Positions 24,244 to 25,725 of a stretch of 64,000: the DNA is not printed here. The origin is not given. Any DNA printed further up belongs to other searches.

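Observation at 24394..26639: ParB/Srx-like domain fused to the XkdF-type prohead protease, ATGA-coupled to MuF: a possible virion-packaged effector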

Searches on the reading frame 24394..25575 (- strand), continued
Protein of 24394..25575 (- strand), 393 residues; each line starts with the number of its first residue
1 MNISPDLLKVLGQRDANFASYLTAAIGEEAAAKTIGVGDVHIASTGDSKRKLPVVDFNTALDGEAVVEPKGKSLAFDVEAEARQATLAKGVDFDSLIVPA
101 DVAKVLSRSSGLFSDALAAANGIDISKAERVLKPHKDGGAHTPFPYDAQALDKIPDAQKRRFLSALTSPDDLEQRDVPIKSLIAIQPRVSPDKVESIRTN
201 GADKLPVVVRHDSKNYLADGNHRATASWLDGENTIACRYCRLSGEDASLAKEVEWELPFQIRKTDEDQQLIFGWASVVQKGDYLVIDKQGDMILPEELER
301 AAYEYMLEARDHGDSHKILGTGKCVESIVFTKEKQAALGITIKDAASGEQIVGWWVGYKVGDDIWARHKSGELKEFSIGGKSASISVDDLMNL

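Call 20: fold_search(model_id=the predicted structure, library=pdb)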
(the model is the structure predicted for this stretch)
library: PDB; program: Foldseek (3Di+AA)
matches with E <= 10: 405; with E <= 0.001: 12
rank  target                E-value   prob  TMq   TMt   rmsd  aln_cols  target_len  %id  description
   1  7nfu_A                2.7e-04  1.00  0.16  0.27   6.7       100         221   22  Crystal structure of C-terminally truncated Geobacillus thermoleovorans nucleoid occlusion protein Noc (released 2021-02-17)
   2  7nfu_B                2.9e-04  1.00  0.16  0.28   3.0        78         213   26  Crystal structure of C-terminally truncated Geobacillus thermoleovorans nucleoid occlusion protein Noc (released 2021-02-17)
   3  7bm8_A                4.0e-04  1.00  0.16  0.32   9.0        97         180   21  Crystal structure of the C-terminally truncated chromosome-partitioning protein ParB from Caulobacter crescentus compl (released 2021-04-28)
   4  7lj1_n                7.8e-04  1.00  0.16  0.58   3.1        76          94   22  Human Prx1-Srx Decameric Complex (released 2021-07-14)
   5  7lj1_g                7.8e-04  1.00  0.15  0.51   3.4        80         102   21  Human Prx1-Srx Decameric Complex (released 2021-07-14)
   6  7lj1_i                7.8e-04  1.00  0.15  0.50   3.4        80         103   21  Human Prx1-Srx Decameric Complex (released 2021-07-14)
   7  7lj1_d                7.8e-04  1.00  0.17  0.52   3.5        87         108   21  Human Prx1-Srx Decameric Complex (released 2021-07-14)
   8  2rii_X                7.8e-04  1.00  0.16  0.49   6.8        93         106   19  Crystal Structure of Human Peroxiredoxin I in complex with Sulfiredoxin (released 2008-01-08)
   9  7lj1_a                8.3e-04  1.00  0.16  0.50   3.5        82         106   21  Human Prx1-Srx Decameric Complex (released 2021-07-14)
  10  7lj1_b                8.3e-04  1.00  0.17  0.52   3.5        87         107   21  Human Prx1-Srx Decameric Complex (released 2021-07-14)
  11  6ky4                  1.0e-03  1.00  0.16  0.63   2.5        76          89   24  Crystal structure of Sulfiredoxin from Arabidopsis thaliana (released 2019-10-16)
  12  7bnk_A                1.0e-03  1.00  0.16  0.30  12.0        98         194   18  Crystal structure of ParB from Myxococcus xanthus bound to CDP and Monothiophosphate (released 2021-09-08)
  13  7ng0                  1.3e-03  1.00  0.17  0.31   2.7        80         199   24  Crystal structure of N- and C-terminally truncated Geobacillus thermoleovorans nucleoid occlusion protein Noc (released 2021-02-17)
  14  7bnk_B                1.4e-03  1.00  0.16  0.30   6.5        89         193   20  Crystal structure of ParB from Myxococcus xanthus bound to CDP and Monothiophosphate (released 2021-09-08)
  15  7bnr_A                1.6e-03  1.00  0.16  0.31  11.8        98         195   16  Crystal structure of a ParB Q52A mutant from Myxococcus xanthus bound to CTPyS (released 2021-09-08)
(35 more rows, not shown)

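Call 27: find_encoding_contigs(protein=P0004, flank=8000, max_places=2)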
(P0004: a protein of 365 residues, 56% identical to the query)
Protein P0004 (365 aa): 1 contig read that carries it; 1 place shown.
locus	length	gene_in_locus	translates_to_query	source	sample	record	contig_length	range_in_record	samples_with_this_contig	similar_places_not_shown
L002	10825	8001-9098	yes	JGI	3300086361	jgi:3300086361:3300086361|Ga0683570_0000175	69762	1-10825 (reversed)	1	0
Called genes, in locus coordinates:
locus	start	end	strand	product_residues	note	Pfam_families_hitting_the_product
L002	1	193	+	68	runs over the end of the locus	-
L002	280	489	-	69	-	-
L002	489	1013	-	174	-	-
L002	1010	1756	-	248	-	-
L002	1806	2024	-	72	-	-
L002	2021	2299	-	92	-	-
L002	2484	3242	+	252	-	-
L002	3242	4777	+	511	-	-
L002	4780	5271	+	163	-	-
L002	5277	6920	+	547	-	PF06074:Portal_Mu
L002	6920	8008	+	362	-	PF04233:Phage_Mu_F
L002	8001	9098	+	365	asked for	PF14550:Peptidase_S78_2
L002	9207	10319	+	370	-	-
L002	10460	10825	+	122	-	?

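Call 28: find_encoding_contigs(protein=P0040, flank=8000, max_places=2)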
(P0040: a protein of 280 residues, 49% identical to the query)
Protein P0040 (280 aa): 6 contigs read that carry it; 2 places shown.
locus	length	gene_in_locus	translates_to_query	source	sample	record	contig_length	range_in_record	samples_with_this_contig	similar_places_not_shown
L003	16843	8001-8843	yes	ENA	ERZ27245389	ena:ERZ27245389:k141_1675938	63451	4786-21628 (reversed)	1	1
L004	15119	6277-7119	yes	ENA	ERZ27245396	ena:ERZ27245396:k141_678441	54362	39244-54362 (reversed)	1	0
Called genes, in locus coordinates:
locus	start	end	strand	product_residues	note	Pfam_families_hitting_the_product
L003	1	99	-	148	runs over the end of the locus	-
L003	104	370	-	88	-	-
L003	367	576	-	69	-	-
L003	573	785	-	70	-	-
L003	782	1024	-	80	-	-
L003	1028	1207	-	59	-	-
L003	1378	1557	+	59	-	-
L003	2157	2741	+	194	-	PF02357:NusG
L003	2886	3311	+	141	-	-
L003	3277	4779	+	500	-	PF17289:Terminase_6C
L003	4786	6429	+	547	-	PF06074:Portal_Mu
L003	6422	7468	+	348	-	-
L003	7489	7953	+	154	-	-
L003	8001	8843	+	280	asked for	PF14550:Peptidase_S78_2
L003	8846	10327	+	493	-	-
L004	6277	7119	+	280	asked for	PF14550:Peptidase_S78_2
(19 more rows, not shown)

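Call 58: fold_search(model_id=the predicted structure, library=viral)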
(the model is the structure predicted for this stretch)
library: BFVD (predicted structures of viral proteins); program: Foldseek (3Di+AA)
matches with E <= 10: 228; with E <= 0.001: 45
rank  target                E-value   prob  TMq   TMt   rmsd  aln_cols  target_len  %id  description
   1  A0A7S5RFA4            7.0e-24  1.00  0.30  0.46  16.8       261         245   31  (no name in the UniProt tables at hand)
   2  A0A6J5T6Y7            2.3e-12  1.00  0.30  0.41  15.3       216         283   30  Phage-like element PBSX protein, XkdF [uncultured Caudovirales phage]
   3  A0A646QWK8            5.4e-12  1.00  0.29  0.49  20.2       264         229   25  (no name in the UniProt tables at hand)
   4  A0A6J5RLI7            6.9e-12  1.00  0.30  0.48   2.6       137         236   41  Phage-like element PBSX protein, XkdF [uncultured Caudovirales phage]
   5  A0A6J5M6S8            1.1e-11  1.00  0.30  0.31  14.3       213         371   25  ChaB [uncultured Caudovirales phage]
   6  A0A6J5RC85            2.5e-11  1.00  0.32  0.17  11.9       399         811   19  Phage-like element PBSX protein, XkdF [uncultured Caudovirales phage]
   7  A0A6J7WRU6            4.1e-11  1.00  0.29  0.49  19.1       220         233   30  Phage-like element PBSX protein, XkdF [uncultured Caudovirales phage]
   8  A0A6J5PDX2            2.4e-09  1.00  0.28  0.49   3.0       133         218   43  Phage-like element PBSX protein, XkdF [uncultured Caudovirales phage]
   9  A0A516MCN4            1.1e-08  1.00  0.26  0.12  12.1       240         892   21  (no name in the UniProt tables at hand)
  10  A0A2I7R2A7            1.7e-08  1.00  0.29  0.52  12.3       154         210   25  (no name in the UniProt tables at hand)
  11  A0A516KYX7            2.7e-08  1.00  0.25  0.13  15.2       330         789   20  (no name in the UniProt tables at hand)
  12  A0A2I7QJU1            4.8e-08  1.00  0.29  0.34  10.8       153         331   26  (no name in the UniProt tables at hand)
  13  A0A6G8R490            3.0e-07  1.00  0.18  0.16  11.8       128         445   26  (no name in the UniProt tables at hand)
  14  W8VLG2                6.0e-07  1.00  0.28  0.46   2.6       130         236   22  (no name in the UniProt tables at hand)
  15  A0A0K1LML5            6.0e-07  1.00  0.25  0.25  12.9       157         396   24  Uncharacterized protein [Caulobacter phage Sansa]
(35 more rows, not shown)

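Call 62: find_related_loci(query=window:24394-25575:-, collection=genome_contigs, flank=6000)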
Query window:24394-25575:- (393 aa) in genome_contigs; peptide patterns used: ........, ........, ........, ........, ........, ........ (x = any residue, [..] = any of these).
600 stretches matched a pattern, but none encodes a relative of the query by tblastn (E <= 1e-3).

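Call 78: search_protein_families(library=pfam, proteins=[P0094, P0100], max_evalue=0.001)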
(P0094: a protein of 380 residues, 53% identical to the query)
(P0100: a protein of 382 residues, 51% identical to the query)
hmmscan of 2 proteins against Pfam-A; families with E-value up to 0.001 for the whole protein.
P0094 (380 aa): 3 families
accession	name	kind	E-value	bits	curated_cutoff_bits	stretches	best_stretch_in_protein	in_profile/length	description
PF23474.1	Acb1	-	5.5e-34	117.4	27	1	92-236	2-143/144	Anti-CBASS protein Acb1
PF14550.11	Peptidase_S78_2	-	3.7e-17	62.9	24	1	253-376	4-124/126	Putative phage serine protease XkdF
PF02834.22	LigT_PEase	-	3.1e-05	24.5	23.3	0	172-207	13-48/87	LigT like Phosphoesterase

P0100 (382 aa): 2 families
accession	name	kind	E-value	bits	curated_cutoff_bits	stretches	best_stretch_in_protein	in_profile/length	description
PF23474.1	Acb1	-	1e-30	106.8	27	1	95-240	3-143/144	Anti-CBASS protein Acb1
PF14550.11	Peptidase_S78_2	-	4.1e-16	59.6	24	1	256-378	4-123/126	Putative phage serine protease XkdF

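Call 81: search_protein_families(library=pfam, proteins=[P0049, P0117, P0064, P0069, P0070, P0023, P0034], max_evalue=0.001)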
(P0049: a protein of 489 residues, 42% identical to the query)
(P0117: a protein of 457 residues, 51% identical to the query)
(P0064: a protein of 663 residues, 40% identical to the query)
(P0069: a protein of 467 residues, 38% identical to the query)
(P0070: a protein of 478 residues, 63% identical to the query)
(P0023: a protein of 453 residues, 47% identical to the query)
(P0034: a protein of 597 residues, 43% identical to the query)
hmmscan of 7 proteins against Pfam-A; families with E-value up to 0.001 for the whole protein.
P0049 (489 aa): 2 families
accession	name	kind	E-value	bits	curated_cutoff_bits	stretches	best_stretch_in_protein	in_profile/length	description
PF18823.6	InPase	-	1.3e-28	99.9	26.8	1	77-196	16-134/135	Inorganic Pyrophosphatase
PF14550.11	Peptidase_S78_2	-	3.5e-14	53.3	24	1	363-488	5-126/126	Putative phage serine protease XkdF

P0117 (457 aa): 2 families
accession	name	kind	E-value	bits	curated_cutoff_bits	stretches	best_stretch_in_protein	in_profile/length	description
PF14550.11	Peptidase_S78_2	-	4.5e-19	69.1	24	1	16-137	4-123/126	Putative phage serine protease XkdF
PF23855.1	DUF7218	-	1.9e-16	60.4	27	1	185-220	1-36/47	Family of unknown function (DUF7218)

P0064 (663 aa): 3 families
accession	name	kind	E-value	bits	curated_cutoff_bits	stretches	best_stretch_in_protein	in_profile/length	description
PF00300.27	His_Phos_1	-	1.4e-30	106.9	21.7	1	154-303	2-149/194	Histidine phosphatase superfamily (branch 1)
PF14550.11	Peptidase_S78_2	-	1e-17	64.7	24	1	544-661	6-125/126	Putative phage serine protease XkdF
PF23719.1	VapB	-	0.00097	19.6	27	0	410-482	21-94/97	Antitoxin VapB-like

P0069 (467 aa): 2 families
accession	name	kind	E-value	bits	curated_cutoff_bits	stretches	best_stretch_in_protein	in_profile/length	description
PF14550.11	Peptidase_S78_2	-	5.4e-17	62.4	24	1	340-464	4-124/126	Putative phage serine protease XkdF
PF06150.17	ChaB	-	1.8e-09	38.5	27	1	81-136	1-60/60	ChaB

P0070 (478 aa): 2 families
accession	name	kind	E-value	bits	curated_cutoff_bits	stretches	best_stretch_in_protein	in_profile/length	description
PF14550.11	Peptidase_S78_2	-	8.1e-17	61.8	24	1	48-164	5-123/126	Putative phage serine protease XkdF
PF04233.19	Phage_Mu_F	-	2.5e-12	47.9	29.6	1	371-473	9-111/112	Phage Mu protein F like protein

P0023 (453 aa): 2 families
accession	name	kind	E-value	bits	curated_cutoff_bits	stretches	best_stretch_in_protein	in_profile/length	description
PF14550.11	Peptidase_S78_2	-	3.3e-13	50.2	24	1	332-448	4-122/126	Putative phage serine protease XkdF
PF08857.17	ParBc_2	-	2.9e-06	27.9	23.6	0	139-182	42-86/158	Putative ParB-like nuclease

P0034 (597 aa): 2 families
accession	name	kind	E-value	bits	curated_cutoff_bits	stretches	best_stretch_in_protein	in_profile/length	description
PF14550.11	Peptidase_S78_2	-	5.5e-15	55.9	24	1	474-593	4-125/126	Putative phage serine protease XkdF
PF06150.17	ChaB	-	4.2e-05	24.5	27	1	134-183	1-47/60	ChaB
